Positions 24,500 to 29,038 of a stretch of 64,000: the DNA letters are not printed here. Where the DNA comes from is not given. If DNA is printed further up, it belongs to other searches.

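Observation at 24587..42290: Tandem array of four independently transcribed ~1400-aa dockerin-bearing double beta-helix paralogues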

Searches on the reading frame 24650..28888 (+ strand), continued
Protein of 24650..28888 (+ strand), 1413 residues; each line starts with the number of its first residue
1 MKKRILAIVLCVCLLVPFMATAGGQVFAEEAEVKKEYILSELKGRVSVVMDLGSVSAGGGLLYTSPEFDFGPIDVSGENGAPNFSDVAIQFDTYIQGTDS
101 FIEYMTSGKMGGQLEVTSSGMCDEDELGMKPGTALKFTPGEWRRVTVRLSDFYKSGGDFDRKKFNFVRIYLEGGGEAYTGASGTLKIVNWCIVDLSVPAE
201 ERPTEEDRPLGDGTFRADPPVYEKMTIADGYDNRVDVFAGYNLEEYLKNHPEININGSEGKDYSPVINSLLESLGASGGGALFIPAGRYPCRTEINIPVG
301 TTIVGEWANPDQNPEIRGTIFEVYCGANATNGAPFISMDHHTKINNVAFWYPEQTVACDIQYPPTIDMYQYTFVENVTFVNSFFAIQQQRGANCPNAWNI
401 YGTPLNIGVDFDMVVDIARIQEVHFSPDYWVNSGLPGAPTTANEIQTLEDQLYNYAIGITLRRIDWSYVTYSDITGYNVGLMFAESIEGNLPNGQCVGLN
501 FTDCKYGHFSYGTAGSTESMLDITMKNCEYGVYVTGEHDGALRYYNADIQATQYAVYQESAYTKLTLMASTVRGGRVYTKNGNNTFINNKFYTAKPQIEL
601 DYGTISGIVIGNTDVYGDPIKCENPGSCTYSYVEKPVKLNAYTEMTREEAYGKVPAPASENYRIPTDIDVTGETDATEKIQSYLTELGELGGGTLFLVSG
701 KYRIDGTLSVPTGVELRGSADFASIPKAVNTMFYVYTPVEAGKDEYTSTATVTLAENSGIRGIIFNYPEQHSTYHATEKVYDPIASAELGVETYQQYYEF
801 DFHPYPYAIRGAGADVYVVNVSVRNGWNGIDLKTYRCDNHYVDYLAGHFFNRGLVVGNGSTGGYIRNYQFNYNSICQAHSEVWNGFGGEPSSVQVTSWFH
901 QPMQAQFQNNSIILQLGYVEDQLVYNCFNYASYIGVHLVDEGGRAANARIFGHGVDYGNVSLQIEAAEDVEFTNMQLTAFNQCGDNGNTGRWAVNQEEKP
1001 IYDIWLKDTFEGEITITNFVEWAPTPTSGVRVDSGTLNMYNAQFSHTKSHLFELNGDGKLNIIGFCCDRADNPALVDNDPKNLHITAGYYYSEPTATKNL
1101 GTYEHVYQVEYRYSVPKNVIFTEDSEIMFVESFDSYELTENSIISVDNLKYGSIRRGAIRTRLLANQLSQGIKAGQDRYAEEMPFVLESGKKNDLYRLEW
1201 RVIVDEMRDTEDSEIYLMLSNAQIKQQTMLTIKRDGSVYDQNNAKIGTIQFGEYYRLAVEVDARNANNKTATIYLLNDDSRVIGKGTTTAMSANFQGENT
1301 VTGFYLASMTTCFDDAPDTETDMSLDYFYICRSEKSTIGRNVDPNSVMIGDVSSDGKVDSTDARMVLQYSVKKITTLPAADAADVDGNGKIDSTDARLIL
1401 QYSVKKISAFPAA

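Call 11: find_homologous_proteins(query=window:24650-28888:+, max_evalue=0.00001)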
Query window:24650-28888:+ (1413 aa): 137 proteins with E <= 0.00001 among 8000 candidates; the best 120 are listed.
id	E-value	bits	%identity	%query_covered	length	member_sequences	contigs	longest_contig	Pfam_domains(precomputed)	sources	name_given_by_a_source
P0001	0.0e+0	3294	100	100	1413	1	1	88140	PF12708.13,PF00404.25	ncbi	-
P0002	0.0e+0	2830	85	100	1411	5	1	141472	PF12708.13,PF00404.25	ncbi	-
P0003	0.0e+0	2693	81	100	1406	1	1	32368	PF12708.13,PF00404.25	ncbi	-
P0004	0.0e+0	2537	77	100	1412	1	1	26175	PF12708.13,PF00404.25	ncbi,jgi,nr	ncbi:MAG: hypothetical protein E7552_04625 [Ruminococcaceae bacterium]|nr:hypothetical protein [Osci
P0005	0.0e+0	2467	75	100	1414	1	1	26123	PF12708.13,PF00404.25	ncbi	-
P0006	0.0e+0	2187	66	100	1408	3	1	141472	PF12708.13,PF00404.25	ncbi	-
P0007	0.0e+0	2132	64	100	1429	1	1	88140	PF00404.25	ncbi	-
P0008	0.0e+0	2122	64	100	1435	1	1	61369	PF12708.13,PF00404.25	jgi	-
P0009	0.0e+0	2103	64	100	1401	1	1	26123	PF12708.13,PF00404.25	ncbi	-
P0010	0.0e+0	2087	65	100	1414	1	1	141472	PF12708.13,PF00404.25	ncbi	-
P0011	0.0e+0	2067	63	100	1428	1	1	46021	PF12708.13,PF00404.25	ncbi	-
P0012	0.0e+0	2062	64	100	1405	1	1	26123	PF12708.13,PF00404.25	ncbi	-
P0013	0.0e+0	2057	63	100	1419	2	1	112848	PF12708.13,PF00404.25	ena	-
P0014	0.0e+0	2049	64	98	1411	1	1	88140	PF12708.13,PF00404.25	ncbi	-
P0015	0.0e+0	2003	62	100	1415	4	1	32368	PF12708.13,PF00404.25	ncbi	-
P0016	0.0e+0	1977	61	100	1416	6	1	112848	PF12708.13,PF00404.25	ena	-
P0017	0.0e+0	1889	62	95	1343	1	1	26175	PF12708.13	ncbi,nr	ncbi:MAG: hypothetical protein E7552_04620, partial [Ruminococcaceae bacterium]|nr:hypothetical prot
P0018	0.0e+0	1870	58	100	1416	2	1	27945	PF12708.13,PF00404.25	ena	-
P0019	0.0e+0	1858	58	100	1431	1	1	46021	PF12708.13,PF00404.25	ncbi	-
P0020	0.0e+0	1828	57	98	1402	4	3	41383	PF12708.13,PF00404.25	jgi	-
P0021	0.0e+0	1753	56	100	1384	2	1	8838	PF12708.13,PF00404.25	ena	-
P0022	0.0e+0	1642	54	100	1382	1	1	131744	PF12708.13,PF00404.25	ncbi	-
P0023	0.0e+0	1615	52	100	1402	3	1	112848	PF00404.25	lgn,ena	-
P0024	0.0e+0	1604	52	100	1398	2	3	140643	PF12708.13,PF00404.25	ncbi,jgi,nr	ncbi:MAG: hypothetical protein E7549_00935 [Ruminococcaceae bacterium]|nr:hypothetical protein [Osci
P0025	0.0e+0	1596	52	100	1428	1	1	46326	PF00404.25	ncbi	-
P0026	0.0e+0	1594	52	100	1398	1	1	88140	PF00404.25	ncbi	-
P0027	0.0e+0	1588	51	100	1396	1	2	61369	PF12708.13,PF00404.25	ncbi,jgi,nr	ncbi:MAG: hypothetical protein E7552_07215 [Ruminococcaceae bacterium]|nr:hypothetical protein [Osci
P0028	0.0e+0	1582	52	100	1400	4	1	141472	PF12708.13,PF00404.25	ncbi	-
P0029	0.0e+0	1571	52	100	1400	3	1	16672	PF12708.13,PF00404.25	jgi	-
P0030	0.0e+0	1569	62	76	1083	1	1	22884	PF12708.13,PF00404.25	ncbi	-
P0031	0.0e+0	1559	51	100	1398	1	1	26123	PF12708.13,PF00404.25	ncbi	-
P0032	0.0e+0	1345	61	67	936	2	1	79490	PF12708.13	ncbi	-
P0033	0.0e+0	1297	44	100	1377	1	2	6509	PF12708.13,PF00404.25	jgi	-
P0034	0.0e+0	1231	43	98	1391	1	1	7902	PF12708.13,PF00404.25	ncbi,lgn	-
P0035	0.0e+0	1054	58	56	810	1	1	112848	PF12708.13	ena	-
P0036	0.0e+0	1034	47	75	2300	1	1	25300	PF13306.13,PF12708.13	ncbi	-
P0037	5.6e-296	1003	44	77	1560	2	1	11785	PF12708.13,PF00404.25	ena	-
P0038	6.0e-289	980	38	100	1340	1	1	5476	PF12708.13,PF00404.25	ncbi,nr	ncbi:MAG: hypothetical protein J6R77_07440 [Clostridia bacterium]|nr:hypothetical protein [Clostridi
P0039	5.7e-276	937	37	100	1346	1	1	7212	PF12708.13,PF00404.25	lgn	-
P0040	1.4e-270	919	39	100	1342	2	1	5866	PF12708.13,PF00404.25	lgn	-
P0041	1.2e-257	876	36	100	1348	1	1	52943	PF12708.13,PF00404.25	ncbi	-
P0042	2.1e-252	859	36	100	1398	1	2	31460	PF12708.13,PF00404.25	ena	-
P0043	1.4e-251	856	36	100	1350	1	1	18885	PF12708.13,PF00404.25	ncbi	-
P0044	4.4e-244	831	36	100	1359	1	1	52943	PF12708.13,PF00404.25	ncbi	-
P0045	1.0e-241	824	36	97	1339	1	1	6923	PF12708.13,PF00404.25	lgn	-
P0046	1.6e-238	813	35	100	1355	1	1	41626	PF12708.13,PF00404.25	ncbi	-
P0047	2.7e-234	799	35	94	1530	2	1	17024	PF12708.13,PF00404.25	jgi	-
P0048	5.5e-234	798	40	75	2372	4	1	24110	PF06483.17,PF12708.13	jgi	-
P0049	3.4e-213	729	34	95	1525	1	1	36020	PF12708.13,PF00404.25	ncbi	-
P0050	6.3e-200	685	33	96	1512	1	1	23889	PF12708.13,PF00404.25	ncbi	-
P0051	7.3e-198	678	33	98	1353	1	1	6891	PF12708.13,PF00404.25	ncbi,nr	ncbi:MAG: hypothetical protein J6R77_00670 [Clostridia bacterium]|nr:hypothetical protein [Clostridi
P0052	1.1e-195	671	33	94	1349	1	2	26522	PF12708.13,PF00404.25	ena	-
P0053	1.3e-189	651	32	89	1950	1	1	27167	PF13306.13,PF12708.13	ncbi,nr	ncbi:MAG: leucine-rich repeat domain-containing protein, partial [Ruminococcaceae bacterium]|nr:leuc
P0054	1.3e-188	648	34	78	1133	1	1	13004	PF12708.13,PF00404.25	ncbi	-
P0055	2.8e-182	627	32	99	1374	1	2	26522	PF12708.13,PF00404.25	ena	-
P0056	1.9e-166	574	33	81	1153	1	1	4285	PF12708.13,PF00404.25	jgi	-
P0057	4.2e-109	384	35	51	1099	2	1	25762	PF00754.32,PF12708.13,PF22633.4,PF18962.8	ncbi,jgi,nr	ncbi:MAG: discoidin domain-containing protein [Tannerella sp.]|jgi:hypothetical protein|nr:discoidin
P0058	1.4e-108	382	31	57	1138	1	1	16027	PF00754.32,PF12708.13,PF22633.4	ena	-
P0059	2.1e-108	382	30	66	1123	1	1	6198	PF12708.13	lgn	-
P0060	4.8e-108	381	35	49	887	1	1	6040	PF12708.13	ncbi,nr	ncbi:MAG: glycoside hydrolase family 55 protein, partial [Dysgonamonadaceae bacterium]|nr:glycoside 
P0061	8.8e-108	380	33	57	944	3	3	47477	PF12708.13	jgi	jgi:hypothetical protein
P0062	9.8e-108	380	33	58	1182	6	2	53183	PF00754.32,PF12708.13,PF22633.4,PF18962.8,PF02368.25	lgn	-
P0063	1.1e-106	376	32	57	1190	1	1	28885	PF00754.32,PF12708.13,PF22633.4,PF18962.8,PF02368.25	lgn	-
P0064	3.8e-106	374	32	56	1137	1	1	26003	PF00754.32,PF13229.13,PF12708.13,PF22633.4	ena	-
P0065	2.5e-104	368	31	59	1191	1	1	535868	PF00754.32,PF12708.13,PF22633.4,PF18962.8,PF02368.25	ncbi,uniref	ncbi:glycosyl hydrolase family 28-related protein [Sunxiuqinia sp. A32]|uniref:glycosyl hydrolase fa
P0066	2.0e-103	365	32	57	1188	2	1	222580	PF00754.32,PF12708.13,PF22633.4,PF18962.8,PF02368.25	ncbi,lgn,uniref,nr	ncbi:discoidin domain-containing protein [Fulvivirgaceae bacterium PWU4]|uniref:Discoidin domain-con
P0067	3.7e-103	364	32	57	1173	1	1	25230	PF00754.32,PF12708.13,PF22633.4,PF18962.8,PF02368.25,PF26918.1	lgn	-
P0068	2.0e-101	359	33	56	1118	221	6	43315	PF00754.32,PF12708.13,PF22633.4,PF18962.8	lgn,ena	-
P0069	2.3e-101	359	30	74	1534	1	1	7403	PF12708.13,PF03422.22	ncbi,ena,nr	ncbi:MAG: carbohydrate-binding protein [Oscillospiraceae bacterium]|nr:carbohydrate-binding protein 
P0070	2.5e-101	358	34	51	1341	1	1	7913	PF12708.13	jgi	jgi:hypothetical protein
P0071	7.0e-101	357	31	55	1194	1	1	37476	PF00754.32,PF12708.13,PF22633.4,PF18962.8,PF02368.25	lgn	-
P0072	7.8e-101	357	33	57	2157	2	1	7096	PF18099.8,PF12708.13,PF22633.4,PF18962.8,PF02368.25,PF03422.22,PF04616.21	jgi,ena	-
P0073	9.8e-101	356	32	56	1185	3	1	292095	PF00754.32,PF12708.13,PF22633.4,PF18962.8,PF02368.25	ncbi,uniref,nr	ncbi:glycosyl hydrolase family 28-related protein [Parachryseolinea silvisoli]|uniref:glycosyl hydro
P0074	1.0e-100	356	31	50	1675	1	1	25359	PF12708.13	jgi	jgi:hypothetical protein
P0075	2.4e-100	355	32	51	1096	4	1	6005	PF13229.13,PF12708.13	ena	-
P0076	3.9e-100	354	32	56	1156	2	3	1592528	PF00754.32,PF12708.13,PF22633.4,PF18962.8,PF02368.25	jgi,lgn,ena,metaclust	metaclust:\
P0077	7.8e-100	353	32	57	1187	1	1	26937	PF00754.32,PF12708.13,PF22633.4,PF18962.8,PF02368.25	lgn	-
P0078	7.1e-99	350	31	57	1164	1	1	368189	PF00754.32,PF12708.13,PF22633.4,PF18962.8,PF02368.25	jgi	jgi:uncharacterized protein YjdB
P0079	7.2e-99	350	33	50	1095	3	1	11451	PF00754.32,PF12708.13,PF22633.4,PF18962.8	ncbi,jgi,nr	ncbi:MAG: discoidin domain-containing protein [Tannerella sp.]|jgi:hypothetical protein|nr:discoidin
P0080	1.1e-98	350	31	57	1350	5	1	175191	PF12708.13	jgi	jgi:hypothetical protein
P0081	4.1e-98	348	32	52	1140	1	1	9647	PF12708.13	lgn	-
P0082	5.5e-98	347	32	57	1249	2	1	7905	PF18099.8,PF16990.12,PF12708.13,PF18962.8,PF03422.22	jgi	-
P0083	1.3e-97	346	32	51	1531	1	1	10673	PF12708.13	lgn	-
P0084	4.5e-97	344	33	51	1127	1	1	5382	PF00754.32,PF12708.13,PF22633.4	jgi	jgi:hypothetical protein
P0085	6.4e-97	344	30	58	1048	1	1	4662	PF00754.32,PF12708.13,PF22633.4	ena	-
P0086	1.1e-96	343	31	51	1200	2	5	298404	PF12708.13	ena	-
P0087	2.1e-96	342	33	50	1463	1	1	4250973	PF12708.13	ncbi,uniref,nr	ncbi:Pectate lyase superfamily protein [Anaerohalosphaera lusitana]|uniref:Pectate lyase superfamily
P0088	2.4e-96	342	33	49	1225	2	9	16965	PF00754.32,PF12708.13,PF22633.4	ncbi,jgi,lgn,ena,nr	ncbi:MAG: carbohydrate-binding protein [Lachnospiraceae bacterium]|nr:carbohydrate-binding protein [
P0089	1.3e-95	339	32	52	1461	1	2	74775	PF12708.13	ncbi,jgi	jgi:hypothetical protein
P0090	1.9e-95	339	32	51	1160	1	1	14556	PF12708.13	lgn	-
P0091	2.1e-95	339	29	54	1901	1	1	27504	PF12708.13,PF03422.22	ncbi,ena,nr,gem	ncbi:MAG: carbohydrate-binding protein [Oscillospiraceae bacterium]|nr:carbohydrate-binding protein 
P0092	9.4e-95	337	30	57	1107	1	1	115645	PF00754.32,PF12708.13,PF22633.4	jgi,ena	-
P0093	1.6e-94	336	30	57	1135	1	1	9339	PF00754.32,PF12708.13,PF22633.4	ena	-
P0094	8.2e-94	333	33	51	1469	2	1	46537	PF12708.13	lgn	-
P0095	1.2e-93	333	32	52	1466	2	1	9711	PF12708.13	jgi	jgi:hypothetical protein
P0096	1.4e-93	333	29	60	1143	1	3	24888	PF00754.32,PF12708.13,PF22633.4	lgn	-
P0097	1.7e-93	332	32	50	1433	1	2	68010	PF12708.13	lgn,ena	-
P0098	5.5e-93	331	33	51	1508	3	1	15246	PF00754.32,PF18099.8,PF12708.13,PF22633.4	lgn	-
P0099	2.4e-92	329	32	52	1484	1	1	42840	PF12708.13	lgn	-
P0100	6.9e-92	327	29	59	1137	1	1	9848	PF00754.32,PF12708.13,PF22633.4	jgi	-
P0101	3.2e-91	325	30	58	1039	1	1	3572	PF00754.32,PF12708.13,PF22633.4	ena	-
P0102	6.7e-91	324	31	51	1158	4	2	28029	PF12708.13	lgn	-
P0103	8.4e-91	323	32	51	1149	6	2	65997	PF12708.13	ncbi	-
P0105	1.6e-89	319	30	57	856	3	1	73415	PF12708.13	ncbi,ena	-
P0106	1.8e-89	319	30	57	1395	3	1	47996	PF00754.32,PF12708.13,PF22633.4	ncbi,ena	-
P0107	5.4e-88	314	32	58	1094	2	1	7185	PF00754.32,PF12708.13,PF22633.4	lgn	-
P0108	1.6e-87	313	31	51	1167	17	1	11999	PF12708.13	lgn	-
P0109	1.8e-87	312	30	57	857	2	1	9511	PF12708.13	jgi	jgi:hypothetical protein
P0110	4.5e-87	311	28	57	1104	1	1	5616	PF00754.32,PF12708.13,PF22633.4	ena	-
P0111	6.9e-87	311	29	60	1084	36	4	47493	PF00754.32,PF12708.13,PF22633.4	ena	-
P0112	1.8e-85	306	28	59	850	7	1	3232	PF13229.13,PF12708.13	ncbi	-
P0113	1.3e-84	303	29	58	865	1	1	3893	PF12708.13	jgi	jgi:hypothetical protein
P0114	1.3e-83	300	30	57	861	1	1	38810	PF12708.13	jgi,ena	-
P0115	4.1e-83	298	30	59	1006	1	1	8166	PF12708.13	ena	-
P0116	3.1e-82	295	28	60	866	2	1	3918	PF12708.13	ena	-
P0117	8.7e-76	274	27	55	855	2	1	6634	PF12708.13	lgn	-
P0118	1.1e-72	263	29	55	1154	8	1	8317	PF12708.13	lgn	-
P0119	1.4e-71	260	29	62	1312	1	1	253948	PF12708.13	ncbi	-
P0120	2.6e-65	239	28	59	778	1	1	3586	PF12708.13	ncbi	-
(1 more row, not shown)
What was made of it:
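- Distant relatives are fused to CBM6, CBM35, F5/8-type-C or GH43 (call 11).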

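Call 13: find_encoding_contigs(protein=P0001, flank=10000, max_places=3)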
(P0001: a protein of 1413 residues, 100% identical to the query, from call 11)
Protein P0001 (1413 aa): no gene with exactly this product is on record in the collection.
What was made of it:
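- Tried and rejected: Exact look-up of gene 1's contig found no record (call 13).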

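Call 14: find_encoding_contigs(protein=P0002, flank=10000, max_places=3)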
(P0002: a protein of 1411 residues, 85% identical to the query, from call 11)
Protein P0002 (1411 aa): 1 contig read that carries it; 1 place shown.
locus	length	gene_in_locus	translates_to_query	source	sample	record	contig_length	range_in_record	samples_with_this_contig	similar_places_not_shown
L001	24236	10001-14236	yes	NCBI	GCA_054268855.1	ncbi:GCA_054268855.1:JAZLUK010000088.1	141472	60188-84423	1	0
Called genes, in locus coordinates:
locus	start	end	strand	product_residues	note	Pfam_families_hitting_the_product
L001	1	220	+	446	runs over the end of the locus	PF02881:SRP54_N, PF00448:SRP54, PF01656:CbiA (faint), PF02978:SRP_SPB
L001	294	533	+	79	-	PF00886:Ribosomal_S16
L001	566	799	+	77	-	PF13083:KH_KhpA-B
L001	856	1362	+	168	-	PF01782:RimM, PF05239:PRC, PF24986:PRC_RimM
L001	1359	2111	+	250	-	PF01746:tRNA_m1G_MT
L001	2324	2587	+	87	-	PF00381:PTS-HPr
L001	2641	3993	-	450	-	PF03023:MurJ, PF01554:MatE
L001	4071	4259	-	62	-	PF00830:Ribosomal_L28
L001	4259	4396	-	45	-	-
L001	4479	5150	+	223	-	PF02163:Peptidase_M50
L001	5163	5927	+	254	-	PF02616:SMC_ScpA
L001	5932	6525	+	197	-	PF04079:SMC_ScpB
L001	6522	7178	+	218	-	-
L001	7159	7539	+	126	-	PF09579:Spore_YtfJ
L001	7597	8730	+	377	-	PF00768:Peptidase_S11, PF13354:Beta-lactamase2, PF07943:PBP5_C (weak)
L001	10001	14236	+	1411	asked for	PF12708:Pect-lyase_RHGA_epim (faint), PF00404:Dockerin_1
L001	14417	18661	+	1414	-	PF12708:Pect-lyase_RHGA_epim (faint), PF00404:Dockerin_1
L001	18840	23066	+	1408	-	PF12708:Pect-lyase_RHGA_epim (faint), PF00404:Dockerin_1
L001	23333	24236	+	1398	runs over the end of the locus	PF00404:Dockerin_1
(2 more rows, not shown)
